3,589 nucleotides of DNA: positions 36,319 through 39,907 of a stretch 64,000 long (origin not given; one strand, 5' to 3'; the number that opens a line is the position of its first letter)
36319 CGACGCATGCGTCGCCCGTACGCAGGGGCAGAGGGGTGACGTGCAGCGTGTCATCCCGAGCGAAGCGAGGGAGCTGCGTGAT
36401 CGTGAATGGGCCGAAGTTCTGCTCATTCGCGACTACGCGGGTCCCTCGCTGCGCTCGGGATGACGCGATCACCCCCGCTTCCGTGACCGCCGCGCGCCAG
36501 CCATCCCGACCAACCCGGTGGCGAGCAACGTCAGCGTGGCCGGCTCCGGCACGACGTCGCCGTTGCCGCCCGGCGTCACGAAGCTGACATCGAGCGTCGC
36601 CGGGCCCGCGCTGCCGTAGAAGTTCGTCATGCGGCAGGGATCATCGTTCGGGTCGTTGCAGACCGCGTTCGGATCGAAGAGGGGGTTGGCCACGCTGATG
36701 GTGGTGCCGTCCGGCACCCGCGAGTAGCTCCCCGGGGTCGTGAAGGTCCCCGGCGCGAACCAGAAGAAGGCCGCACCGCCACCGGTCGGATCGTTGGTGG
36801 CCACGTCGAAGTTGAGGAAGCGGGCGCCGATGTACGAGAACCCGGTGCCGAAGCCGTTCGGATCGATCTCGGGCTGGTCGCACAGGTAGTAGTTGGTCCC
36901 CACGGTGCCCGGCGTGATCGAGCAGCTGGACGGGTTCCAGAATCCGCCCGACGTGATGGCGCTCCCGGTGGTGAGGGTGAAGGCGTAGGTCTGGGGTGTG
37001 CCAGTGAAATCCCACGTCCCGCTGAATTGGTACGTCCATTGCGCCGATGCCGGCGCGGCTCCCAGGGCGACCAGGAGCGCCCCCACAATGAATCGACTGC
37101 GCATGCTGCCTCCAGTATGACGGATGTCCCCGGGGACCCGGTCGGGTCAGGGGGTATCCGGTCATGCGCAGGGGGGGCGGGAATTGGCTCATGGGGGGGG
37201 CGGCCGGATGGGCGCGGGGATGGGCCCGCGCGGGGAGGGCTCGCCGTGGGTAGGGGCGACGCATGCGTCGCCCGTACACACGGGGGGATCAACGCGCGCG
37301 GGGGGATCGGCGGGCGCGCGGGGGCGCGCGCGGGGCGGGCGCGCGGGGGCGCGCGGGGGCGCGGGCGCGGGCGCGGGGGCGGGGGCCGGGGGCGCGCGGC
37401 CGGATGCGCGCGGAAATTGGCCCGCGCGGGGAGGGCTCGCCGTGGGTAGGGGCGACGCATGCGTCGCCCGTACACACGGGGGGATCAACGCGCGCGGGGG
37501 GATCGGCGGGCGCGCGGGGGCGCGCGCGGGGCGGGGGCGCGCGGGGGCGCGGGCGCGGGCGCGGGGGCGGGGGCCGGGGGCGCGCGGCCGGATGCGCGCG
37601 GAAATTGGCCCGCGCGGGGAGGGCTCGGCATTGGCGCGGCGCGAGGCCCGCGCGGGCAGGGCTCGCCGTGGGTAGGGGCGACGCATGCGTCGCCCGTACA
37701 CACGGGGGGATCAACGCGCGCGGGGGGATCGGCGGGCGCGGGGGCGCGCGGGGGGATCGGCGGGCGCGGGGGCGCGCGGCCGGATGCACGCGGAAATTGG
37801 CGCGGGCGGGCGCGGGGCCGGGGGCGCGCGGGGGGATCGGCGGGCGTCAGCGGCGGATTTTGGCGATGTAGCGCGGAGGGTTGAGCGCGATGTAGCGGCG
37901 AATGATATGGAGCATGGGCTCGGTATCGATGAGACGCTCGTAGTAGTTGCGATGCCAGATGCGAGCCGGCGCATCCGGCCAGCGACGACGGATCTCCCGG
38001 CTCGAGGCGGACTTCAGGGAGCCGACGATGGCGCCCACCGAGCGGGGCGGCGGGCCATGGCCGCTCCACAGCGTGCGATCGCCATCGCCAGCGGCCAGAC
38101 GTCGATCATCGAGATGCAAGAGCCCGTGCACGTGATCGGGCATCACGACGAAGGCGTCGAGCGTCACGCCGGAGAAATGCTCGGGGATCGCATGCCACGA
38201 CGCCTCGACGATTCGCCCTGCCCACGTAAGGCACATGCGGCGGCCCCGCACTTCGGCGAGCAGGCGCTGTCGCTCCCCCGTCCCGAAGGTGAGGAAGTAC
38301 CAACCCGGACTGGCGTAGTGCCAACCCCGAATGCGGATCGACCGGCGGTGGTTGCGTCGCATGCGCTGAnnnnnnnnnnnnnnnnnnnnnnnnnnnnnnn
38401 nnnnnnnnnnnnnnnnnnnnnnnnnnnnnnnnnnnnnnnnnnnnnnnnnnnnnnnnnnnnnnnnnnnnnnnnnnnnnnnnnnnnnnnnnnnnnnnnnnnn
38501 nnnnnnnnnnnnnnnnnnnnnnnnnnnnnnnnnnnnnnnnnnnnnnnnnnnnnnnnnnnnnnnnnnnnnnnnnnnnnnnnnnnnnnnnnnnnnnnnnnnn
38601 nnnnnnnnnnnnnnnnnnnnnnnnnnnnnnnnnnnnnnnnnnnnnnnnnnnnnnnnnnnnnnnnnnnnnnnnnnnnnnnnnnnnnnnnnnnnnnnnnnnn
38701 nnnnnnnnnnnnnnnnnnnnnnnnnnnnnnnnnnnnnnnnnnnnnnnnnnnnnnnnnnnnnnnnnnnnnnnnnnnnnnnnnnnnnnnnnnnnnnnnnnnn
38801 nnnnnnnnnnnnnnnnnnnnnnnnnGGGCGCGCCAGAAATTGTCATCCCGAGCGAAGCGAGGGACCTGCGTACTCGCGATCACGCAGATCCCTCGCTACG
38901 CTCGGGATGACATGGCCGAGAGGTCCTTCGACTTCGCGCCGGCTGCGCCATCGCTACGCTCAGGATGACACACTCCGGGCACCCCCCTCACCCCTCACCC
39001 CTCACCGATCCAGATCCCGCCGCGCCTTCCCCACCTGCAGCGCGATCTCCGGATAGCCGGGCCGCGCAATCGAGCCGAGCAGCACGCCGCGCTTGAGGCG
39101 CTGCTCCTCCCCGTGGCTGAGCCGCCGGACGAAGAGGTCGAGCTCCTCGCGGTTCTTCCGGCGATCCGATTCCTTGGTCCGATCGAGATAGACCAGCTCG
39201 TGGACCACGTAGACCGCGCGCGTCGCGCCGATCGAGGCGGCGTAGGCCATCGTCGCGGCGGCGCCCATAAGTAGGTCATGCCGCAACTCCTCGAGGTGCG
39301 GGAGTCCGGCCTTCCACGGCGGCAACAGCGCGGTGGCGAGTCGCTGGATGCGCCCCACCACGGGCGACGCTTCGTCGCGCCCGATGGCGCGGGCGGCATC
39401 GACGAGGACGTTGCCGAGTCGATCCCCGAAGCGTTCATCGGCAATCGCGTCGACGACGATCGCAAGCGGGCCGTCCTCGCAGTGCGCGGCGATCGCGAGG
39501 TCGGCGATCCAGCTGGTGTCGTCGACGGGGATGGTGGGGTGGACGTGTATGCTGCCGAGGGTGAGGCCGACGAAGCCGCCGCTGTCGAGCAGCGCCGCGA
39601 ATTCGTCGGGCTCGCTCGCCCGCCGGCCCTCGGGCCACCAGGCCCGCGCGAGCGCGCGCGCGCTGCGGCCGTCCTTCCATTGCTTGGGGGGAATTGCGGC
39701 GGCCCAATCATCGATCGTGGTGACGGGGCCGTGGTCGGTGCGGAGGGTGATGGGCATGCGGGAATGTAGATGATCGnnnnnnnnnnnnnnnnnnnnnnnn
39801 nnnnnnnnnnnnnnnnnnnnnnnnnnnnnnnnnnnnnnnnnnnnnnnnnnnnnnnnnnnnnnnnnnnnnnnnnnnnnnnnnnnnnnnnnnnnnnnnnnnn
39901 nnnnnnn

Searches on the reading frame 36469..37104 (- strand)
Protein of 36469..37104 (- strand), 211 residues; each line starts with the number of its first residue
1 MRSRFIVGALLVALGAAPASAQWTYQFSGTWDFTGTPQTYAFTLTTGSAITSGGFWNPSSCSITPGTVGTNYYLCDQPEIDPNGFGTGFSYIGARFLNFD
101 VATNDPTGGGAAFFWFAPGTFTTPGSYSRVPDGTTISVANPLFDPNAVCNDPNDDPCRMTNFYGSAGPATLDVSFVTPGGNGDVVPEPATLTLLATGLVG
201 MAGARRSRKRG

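Call 102: search_protein_families(library=pfam, proteins=[window:36469-37104:-], max_evalue=0.001)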
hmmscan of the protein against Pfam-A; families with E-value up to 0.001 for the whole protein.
window:36469-37104:- (211 aa): 1 family
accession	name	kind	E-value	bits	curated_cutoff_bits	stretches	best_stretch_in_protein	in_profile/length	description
PF07589.16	PEP-CTERM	-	5.7e-06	26.6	20.7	1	185-206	2-24/24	PEP-CTERM motif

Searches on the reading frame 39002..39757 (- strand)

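Call 102: search_protein_families(library=pfam, proteins=[window:39002-39757:-], max_evalue=0.001)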
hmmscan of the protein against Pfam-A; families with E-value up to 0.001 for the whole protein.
window:39002-39757:- (251 aa): 1 family
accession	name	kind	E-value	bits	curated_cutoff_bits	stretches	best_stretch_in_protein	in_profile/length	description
PF22187.2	DUF6946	-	2.1e-14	53.9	27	1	13-187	3-167/214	Domain of unknown function (DUF6946)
